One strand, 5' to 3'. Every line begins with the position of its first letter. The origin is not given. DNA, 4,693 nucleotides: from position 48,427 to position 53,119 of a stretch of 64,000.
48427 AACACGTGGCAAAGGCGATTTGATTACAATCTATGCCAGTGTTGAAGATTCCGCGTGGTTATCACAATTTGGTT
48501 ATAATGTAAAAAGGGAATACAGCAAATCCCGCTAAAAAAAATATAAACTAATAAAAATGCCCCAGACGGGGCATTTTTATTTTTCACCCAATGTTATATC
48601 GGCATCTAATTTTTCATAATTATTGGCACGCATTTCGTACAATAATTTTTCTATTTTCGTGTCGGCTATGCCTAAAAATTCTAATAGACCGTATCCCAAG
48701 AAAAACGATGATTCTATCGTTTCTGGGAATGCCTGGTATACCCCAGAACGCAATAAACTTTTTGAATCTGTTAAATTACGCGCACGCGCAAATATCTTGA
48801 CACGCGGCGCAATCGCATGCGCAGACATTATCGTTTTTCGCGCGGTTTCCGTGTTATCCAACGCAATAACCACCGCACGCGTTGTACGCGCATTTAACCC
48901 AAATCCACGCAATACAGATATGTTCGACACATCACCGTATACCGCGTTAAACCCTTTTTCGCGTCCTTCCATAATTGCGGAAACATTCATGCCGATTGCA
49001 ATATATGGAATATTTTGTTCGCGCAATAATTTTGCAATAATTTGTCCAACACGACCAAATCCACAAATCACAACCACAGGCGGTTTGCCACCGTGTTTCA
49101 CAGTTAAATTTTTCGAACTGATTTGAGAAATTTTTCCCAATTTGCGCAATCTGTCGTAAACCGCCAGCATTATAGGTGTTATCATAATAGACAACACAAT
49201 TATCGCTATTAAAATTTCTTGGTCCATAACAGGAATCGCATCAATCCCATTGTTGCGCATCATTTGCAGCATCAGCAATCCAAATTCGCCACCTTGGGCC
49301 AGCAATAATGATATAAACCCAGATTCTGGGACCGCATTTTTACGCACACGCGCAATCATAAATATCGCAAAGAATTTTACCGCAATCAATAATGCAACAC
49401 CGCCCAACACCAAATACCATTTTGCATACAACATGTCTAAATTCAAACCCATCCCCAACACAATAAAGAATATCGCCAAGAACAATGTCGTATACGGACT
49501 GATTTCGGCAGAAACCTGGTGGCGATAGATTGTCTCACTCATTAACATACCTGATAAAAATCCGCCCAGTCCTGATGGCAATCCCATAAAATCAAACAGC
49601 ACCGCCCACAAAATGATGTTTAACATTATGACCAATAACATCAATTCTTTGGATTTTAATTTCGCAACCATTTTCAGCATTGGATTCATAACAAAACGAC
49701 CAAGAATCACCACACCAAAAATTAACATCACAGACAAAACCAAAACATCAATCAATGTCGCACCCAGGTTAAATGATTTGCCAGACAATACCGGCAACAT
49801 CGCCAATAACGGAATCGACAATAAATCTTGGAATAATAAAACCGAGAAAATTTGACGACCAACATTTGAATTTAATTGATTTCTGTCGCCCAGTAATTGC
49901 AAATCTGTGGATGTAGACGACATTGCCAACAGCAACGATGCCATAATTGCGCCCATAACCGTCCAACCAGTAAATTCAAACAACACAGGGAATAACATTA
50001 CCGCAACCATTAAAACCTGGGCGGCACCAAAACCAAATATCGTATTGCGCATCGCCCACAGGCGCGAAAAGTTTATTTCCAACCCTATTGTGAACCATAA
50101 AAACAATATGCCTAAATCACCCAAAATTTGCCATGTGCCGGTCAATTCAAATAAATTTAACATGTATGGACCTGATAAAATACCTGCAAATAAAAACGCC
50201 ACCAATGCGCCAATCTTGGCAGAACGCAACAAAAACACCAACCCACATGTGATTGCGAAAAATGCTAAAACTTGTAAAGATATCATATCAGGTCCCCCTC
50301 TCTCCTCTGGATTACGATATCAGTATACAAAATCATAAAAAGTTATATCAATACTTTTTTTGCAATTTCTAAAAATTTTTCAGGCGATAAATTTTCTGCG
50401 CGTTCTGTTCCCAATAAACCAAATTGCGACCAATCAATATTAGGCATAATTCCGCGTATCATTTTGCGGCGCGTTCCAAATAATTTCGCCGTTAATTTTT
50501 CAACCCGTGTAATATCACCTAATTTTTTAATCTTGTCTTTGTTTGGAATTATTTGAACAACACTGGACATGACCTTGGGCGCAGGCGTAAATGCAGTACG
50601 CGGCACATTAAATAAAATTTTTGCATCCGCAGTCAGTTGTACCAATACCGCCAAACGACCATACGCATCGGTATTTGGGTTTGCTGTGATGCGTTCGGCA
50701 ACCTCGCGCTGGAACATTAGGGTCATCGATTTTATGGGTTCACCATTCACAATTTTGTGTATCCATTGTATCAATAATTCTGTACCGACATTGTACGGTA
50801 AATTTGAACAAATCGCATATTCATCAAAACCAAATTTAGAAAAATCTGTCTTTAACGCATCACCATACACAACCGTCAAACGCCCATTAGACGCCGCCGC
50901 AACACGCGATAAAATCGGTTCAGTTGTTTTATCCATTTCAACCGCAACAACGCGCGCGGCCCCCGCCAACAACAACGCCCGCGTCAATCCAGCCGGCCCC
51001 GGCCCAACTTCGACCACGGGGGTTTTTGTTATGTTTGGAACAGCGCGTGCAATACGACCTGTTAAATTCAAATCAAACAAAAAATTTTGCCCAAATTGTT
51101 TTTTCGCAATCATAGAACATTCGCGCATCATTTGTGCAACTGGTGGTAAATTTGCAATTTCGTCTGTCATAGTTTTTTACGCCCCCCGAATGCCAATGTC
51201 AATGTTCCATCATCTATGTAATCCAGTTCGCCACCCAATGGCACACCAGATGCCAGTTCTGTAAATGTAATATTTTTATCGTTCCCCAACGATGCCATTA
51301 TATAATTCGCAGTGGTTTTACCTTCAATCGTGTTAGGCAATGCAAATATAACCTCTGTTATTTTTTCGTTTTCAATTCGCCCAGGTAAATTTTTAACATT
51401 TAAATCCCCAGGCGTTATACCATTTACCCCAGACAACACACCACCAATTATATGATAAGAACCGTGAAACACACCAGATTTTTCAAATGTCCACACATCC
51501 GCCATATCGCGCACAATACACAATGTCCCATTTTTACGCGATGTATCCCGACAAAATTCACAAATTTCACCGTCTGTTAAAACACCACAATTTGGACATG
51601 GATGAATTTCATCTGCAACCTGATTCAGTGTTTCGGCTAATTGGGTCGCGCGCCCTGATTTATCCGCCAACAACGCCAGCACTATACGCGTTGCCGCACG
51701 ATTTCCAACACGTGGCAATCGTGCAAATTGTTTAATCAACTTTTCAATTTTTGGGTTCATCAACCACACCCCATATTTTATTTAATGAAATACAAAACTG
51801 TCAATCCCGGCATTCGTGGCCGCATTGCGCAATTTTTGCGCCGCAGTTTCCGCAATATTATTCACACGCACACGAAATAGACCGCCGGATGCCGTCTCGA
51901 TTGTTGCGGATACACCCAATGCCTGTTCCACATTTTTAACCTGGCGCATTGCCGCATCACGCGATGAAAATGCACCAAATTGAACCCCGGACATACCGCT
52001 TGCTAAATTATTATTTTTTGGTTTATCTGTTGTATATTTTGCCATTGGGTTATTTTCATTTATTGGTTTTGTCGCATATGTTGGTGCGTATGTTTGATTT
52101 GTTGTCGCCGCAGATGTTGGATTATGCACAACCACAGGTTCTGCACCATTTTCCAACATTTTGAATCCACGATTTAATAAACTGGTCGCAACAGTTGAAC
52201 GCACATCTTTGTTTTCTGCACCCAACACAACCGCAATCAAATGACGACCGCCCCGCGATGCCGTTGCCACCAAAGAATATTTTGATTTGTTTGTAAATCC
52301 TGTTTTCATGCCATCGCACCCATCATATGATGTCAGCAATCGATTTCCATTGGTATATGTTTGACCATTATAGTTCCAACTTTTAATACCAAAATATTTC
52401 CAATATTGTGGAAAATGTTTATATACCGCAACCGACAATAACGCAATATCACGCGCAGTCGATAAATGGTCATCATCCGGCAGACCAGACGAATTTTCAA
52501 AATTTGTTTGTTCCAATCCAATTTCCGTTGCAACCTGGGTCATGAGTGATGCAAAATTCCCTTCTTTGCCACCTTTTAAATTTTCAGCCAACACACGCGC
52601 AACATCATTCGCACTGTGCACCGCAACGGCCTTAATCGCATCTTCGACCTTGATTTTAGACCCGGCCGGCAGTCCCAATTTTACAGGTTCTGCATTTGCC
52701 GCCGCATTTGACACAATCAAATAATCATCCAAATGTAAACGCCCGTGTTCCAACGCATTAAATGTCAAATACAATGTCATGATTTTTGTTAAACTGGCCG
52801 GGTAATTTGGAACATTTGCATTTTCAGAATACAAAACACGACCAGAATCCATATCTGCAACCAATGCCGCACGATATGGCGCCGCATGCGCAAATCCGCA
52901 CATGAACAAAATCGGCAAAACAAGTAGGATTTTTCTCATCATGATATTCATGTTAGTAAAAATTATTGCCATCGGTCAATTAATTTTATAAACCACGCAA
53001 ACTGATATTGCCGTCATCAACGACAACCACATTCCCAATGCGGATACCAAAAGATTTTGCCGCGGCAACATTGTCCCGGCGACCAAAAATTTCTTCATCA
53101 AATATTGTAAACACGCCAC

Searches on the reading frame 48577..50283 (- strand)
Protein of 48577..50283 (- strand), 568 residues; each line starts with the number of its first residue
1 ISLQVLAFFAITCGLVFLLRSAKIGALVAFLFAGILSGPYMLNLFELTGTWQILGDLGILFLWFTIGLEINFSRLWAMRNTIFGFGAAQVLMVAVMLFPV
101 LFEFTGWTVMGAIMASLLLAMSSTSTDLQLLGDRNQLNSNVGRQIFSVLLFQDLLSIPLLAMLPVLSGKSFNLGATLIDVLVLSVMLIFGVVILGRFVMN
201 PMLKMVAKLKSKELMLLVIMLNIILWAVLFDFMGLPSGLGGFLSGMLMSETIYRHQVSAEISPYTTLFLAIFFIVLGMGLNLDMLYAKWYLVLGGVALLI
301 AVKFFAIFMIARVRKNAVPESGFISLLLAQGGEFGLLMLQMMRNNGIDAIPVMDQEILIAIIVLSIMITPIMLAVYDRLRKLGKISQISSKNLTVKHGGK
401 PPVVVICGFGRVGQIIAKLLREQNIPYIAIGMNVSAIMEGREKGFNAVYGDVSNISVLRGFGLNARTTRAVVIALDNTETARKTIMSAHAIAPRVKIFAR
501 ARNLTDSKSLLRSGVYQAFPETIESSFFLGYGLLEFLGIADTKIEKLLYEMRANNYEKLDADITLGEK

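Call 43: search_protein_families(library=pfam, proteins=[window:48577-50283:-], max_evalue=0.001)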
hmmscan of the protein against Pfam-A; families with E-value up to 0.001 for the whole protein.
window:48577-50283:- (568 aa): 2 families
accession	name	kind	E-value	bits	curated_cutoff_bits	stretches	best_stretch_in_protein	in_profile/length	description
PF00999.27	Na_H_Exchanger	-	6.8e-41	140.8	26.2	1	9-373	3-369/375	Sodium/hydrogen exchanger, transmembrane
PF02254.24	TrkA_N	-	2.1e-20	73.6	23.8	1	404-517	1-112/116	TrkA-N domain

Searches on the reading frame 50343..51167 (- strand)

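Call 43: search_protein_families(library=pfam, proteins=[window:50343-51167:-], max_evalue=0.001)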
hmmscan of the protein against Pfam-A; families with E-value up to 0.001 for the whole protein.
window:50343-51167:- (274 aa): 1 family
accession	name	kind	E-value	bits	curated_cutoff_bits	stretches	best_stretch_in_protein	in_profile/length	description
PF00398.26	RrnaAD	-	6.4e-47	160.3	24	1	21-270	4-259/263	Ribosomal RNA adenine dimethylase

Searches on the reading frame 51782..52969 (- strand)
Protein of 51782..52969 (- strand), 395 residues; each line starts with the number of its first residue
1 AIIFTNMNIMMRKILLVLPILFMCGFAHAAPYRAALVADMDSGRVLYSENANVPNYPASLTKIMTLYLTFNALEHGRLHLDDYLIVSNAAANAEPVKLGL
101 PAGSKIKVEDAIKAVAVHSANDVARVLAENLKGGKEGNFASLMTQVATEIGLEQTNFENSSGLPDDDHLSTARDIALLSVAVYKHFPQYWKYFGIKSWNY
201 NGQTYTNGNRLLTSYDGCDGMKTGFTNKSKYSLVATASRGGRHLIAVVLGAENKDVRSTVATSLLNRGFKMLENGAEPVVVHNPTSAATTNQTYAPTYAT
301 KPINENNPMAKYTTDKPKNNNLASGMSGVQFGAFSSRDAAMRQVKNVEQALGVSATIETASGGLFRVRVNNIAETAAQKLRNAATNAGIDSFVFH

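Call 43: search_protein_families(library=pfam, proteins=[window:51782-52969:-], max_evalue=0.001)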
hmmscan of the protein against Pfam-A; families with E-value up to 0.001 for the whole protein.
window:51782-52969:- (395 aa): 3 families
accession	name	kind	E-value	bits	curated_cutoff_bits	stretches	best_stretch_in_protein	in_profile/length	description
PF00768.25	Peptidase_S11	-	2.2e-57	194.7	27.6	1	33-252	13-238/239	D-alanyl-D-alanine carboxypeptidase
PF13354.11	Beta-lactamase2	-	2e-11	44.1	22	1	36-184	3-148/214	Beta-lactamase enzyme family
PF05036.18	SPOR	-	2.3e-06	28.2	21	1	329-393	7-74/76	SPOR domain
